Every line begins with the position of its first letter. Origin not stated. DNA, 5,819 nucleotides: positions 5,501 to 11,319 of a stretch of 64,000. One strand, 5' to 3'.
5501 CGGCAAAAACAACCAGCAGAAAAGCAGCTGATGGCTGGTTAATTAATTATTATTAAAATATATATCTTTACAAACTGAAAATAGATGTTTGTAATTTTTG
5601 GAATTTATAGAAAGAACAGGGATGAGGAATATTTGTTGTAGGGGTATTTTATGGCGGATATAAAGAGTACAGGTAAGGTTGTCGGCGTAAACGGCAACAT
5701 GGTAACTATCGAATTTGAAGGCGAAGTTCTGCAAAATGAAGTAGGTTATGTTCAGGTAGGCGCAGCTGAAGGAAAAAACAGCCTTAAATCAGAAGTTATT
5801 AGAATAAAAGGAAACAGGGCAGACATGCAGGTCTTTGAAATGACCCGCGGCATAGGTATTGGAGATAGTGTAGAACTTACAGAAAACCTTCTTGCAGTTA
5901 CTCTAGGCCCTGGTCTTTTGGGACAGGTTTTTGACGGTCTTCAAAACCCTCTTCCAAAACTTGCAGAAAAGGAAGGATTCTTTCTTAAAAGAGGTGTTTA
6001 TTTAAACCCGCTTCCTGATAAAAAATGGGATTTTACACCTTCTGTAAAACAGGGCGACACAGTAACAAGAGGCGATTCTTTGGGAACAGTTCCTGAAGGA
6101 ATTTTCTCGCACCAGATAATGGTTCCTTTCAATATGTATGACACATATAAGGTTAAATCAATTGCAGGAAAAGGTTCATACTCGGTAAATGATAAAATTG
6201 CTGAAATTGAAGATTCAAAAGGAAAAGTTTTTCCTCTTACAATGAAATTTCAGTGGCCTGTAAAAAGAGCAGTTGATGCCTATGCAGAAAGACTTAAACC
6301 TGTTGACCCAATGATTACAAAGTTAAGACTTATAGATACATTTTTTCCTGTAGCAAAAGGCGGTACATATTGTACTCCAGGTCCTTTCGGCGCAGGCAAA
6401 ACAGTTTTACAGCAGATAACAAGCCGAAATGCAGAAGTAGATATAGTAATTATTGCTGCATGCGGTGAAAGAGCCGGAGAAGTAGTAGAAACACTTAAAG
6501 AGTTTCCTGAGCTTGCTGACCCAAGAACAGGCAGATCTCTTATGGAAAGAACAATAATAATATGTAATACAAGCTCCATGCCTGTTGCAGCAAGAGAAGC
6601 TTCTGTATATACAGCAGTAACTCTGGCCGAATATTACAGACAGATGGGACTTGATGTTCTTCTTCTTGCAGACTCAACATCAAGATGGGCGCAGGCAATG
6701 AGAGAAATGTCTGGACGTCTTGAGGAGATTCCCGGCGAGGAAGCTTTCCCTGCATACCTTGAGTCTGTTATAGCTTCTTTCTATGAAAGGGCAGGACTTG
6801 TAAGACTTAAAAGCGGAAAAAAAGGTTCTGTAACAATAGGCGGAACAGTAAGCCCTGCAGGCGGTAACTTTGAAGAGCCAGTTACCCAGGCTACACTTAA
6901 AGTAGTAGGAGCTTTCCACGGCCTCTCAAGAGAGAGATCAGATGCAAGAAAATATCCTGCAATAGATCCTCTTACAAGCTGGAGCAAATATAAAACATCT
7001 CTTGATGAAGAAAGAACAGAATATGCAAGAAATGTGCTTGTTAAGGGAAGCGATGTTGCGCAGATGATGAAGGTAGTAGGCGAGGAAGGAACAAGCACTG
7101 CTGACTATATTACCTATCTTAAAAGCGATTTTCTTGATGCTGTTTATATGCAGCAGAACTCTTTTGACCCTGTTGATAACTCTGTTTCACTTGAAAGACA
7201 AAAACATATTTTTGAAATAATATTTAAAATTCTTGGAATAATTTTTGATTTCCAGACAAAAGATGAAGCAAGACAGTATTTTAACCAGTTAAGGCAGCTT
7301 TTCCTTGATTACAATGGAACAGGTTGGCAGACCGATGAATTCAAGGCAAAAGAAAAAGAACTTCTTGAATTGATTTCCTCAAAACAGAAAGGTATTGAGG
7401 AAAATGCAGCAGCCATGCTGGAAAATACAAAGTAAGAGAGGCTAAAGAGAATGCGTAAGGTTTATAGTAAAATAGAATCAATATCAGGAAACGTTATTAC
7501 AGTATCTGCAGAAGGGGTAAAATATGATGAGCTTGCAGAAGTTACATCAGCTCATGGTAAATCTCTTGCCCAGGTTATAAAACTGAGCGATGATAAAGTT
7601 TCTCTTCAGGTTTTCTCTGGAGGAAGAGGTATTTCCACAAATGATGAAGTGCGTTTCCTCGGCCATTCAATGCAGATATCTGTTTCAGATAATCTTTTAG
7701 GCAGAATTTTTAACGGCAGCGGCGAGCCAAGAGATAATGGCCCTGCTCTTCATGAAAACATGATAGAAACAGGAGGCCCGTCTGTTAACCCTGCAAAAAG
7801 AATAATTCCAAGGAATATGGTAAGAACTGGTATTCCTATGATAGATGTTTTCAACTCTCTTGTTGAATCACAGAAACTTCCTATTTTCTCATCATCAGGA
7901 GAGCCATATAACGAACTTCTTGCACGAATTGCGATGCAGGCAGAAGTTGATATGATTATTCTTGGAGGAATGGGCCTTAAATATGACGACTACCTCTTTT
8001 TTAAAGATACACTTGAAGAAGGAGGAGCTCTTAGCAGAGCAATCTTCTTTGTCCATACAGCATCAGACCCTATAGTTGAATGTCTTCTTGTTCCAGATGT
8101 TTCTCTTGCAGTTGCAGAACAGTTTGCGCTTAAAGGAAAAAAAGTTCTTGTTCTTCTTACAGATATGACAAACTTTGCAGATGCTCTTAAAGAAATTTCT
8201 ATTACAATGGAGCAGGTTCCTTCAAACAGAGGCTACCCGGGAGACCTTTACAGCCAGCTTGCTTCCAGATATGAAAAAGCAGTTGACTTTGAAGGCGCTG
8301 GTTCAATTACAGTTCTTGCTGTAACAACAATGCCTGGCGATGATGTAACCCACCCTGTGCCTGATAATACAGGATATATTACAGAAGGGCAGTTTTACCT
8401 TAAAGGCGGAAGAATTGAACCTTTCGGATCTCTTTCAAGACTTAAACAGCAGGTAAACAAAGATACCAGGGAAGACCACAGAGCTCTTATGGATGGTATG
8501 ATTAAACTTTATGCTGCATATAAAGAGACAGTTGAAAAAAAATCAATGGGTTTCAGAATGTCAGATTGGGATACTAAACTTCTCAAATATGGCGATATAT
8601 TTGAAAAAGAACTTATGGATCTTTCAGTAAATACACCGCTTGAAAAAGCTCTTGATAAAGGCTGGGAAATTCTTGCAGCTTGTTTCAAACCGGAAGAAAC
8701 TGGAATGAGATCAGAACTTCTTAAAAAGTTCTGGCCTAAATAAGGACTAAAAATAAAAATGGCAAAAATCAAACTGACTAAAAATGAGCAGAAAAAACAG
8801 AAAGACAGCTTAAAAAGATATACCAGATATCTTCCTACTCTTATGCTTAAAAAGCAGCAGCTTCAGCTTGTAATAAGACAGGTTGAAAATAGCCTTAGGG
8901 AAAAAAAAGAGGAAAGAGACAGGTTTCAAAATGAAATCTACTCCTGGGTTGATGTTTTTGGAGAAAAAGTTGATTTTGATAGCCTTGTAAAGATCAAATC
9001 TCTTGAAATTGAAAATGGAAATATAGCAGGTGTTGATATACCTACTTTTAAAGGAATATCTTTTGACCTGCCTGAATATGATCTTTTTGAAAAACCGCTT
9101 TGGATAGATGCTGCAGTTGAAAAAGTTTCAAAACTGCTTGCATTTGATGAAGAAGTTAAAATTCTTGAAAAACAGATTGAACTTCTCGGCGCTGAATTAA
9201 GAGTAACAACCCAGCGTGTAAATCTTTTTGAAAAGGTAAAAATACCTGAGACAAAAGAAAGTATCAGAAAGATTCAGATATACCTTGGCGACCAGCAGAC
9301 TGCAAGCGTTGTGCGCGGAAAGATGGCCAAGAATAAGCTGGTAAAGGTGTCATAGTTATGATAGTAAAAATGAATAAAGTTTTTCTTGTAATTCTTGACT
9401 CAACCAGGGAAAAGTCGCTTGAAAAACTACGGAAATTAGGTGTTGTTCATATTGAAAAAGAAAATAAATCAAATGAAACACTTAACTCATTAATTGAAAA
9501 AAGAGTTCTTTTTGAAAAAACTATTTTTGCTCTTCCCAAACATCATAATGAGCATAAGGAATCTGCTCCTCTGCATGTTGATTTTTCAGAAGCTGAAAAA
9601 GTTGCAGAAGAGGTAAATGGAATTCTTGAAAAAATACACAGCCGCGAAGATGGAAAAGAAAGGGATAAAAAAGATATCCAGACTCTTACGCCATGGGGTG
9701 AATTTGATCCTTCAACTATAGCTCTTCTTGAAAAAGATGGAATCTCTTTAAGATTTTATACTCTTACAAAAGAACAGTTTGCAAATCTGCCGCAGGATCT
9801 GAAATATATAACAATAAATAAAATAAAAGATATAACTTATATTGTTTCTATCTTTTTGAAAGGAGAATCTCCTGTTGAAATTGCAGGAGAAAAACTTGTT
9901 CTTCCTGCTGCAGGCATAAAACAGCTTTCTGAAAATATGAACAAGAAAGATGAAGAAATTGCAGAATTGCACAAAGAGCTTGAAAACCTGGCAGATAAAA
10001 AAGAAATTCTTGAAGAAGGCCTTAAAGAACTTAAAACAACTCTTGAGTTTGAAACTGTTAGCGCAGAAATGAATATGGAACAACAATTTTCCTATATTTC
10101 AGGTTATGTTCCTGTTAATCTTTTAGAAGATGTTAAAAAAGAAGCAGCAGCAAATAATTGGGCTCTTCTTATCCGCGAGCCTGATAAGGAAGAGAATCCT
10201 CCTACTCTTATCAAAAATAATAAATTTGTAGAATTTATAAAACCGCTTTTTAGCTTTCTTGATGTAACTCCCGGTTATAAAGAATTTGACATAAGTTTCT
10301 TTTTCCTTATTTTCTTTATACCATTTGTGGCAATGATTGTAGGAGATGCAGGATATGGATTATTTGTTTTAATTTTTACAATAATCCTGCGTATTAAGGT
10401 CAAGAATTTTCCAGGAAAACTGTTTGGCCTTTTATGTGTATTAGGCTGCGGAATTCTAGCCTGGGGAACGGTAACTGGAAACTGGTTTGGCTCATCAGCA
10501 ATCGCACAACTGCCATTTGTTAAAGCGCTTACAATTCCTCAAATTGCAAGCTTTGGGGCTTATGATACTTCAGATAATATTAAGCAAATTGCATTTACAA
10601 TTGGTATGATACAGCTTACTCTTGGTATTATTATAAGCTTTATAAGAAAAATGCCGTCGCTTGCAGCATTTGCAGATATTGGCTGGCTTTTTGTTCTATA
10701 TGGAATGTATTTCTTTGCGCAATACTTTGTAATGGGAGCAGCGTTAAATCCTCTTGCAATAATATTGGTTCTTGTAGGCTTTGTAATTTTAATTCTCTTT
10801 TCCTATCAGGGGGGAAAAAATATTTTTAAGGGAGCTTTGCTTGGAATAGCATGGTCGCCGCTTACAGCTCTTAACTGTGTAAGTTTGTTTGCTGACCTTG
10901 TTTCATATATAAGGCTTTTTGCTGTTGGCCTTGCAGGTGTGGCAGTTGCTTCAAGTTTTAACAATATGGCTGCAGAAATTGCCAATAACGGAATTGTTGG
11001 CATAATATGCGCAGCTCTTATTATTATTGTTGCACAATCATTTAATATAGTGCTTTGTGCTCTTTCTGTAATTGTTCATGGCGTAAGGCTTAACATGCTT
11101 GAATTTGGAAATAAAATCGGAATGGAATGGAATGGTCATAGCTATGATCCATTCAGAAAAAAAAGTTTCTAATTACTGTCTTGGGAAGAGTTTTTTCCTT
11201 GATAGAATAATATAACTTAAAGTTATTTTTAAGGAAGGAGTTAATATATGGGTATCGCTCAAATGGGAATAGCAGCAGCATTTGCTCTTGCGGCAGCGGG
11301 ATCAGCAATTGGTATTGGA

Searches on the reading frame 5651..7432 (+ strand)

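Call 24: search_protein_families(library=pfam, proteins=[window:5651-7432:+], max_evalue=0.00001)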
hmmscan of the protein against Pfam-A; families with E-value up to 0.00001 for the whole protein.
window:5651-7432:+ (594 aa): 4 families
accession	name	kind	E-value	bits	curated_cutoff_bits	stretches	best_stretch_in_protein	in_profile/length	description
PF00006.31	ATP-synt_ab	-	9.5e-66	221.9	29.5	1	225-445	2-213/213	ATP synthase alpha/beta family, nucleotide-binding domain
PF16886.11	ATP-synt_ab_Xtn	-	1.8e-26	92.2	25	1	123-205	7-88/88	ATPsynthase alpha/beta subunit barrel-sandwich domain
PF02874.29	ATP-synt_ab_N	-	7.6e-08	33.2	20.9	1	10-77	1-68/69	ATP synthase alpha/beta family, beta-barrel domain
PF22919.1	ATP-synt_VA_C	-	8.9e-08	32.6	24.7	1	460-526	20-86/101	C-terminal domain of V and A type ATP synthase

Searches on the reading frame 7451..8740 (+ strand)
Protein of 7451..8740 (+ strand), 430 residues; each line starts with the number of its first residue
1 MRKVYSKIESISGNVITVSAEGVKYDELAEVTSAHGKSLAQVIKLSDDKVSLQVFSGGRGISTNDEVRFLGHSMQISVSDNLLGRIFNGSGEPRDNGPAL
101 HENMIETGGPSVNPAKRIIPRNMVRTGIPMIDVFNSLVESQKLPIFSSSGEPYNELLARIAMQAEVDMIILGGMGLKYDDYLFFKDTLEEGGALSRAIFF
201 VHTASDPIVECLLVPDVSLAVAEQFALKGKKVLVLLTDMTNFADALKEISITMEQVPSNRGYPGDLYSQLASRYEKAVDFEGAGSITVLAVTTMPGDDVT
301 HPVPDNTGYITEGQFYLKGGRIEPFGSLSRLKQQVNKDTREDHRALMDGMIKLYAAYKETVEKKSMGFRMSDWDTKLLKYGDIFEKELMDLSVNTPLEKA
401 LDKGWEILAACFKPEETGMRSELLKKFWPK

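Call 24: search_protein_families(library=pfam, proteins=[window:7451-8740:+], max_evalue=0.00001)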
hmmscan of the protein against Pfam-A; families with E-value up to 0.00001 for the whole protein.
window:7451-8740:+ (430 aa): 3 families
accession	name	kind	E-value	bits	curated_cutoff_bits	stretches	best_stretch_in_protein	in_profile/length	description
PF00006.31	ATP-synt_ab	-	9.3e-53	179.5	29.5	1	127-318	1-194/213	ATP synthase alpha/beta family, nucleotide-binding domain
PF22919.1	ATP-synt_VA_C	-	9.2e-12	45.3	24.7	1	335-427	4-100/101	C-terminal domain of V and A type ATP synthase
PF02874.29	ATP-synt_ab_N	-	2.1e-11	44.6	20.9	1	8-71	1-69/69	ATP synthase alpha/beta family, beta-barrel domain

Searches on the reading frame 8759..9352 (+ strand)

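Call 24: search_protein_families(library=pfam, proteins=[window:8759-9352:+], max_evalue=0.00001)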
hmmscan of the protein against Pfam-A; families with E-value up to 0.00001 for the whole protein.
window:8759-9352:+ (198 aa): 1 family
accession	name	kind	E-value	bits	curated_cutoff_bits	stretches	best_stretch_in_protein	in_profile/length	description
PF01813.22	ATP-synt_D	-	1.6e-42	146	25.7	1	11-192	2-196/196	ATP synthase subunit D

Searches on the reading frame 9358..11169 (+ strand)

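Call 24: search_protein_families(library=pfam, proteins=[window:9358-11169:+], max_evalue=0.00001)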
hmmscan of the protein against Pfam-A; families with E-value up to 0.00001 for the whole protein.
window:9358-11169:+ (604 aa): 1 family
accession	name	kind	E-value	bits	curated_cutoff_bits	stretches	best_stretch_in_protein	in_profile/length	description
PF01496.24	V_ATPase_I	-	1.4e-07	30.3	30.7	0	505-599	716-813/815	V-type ATPase 116kDa subunit family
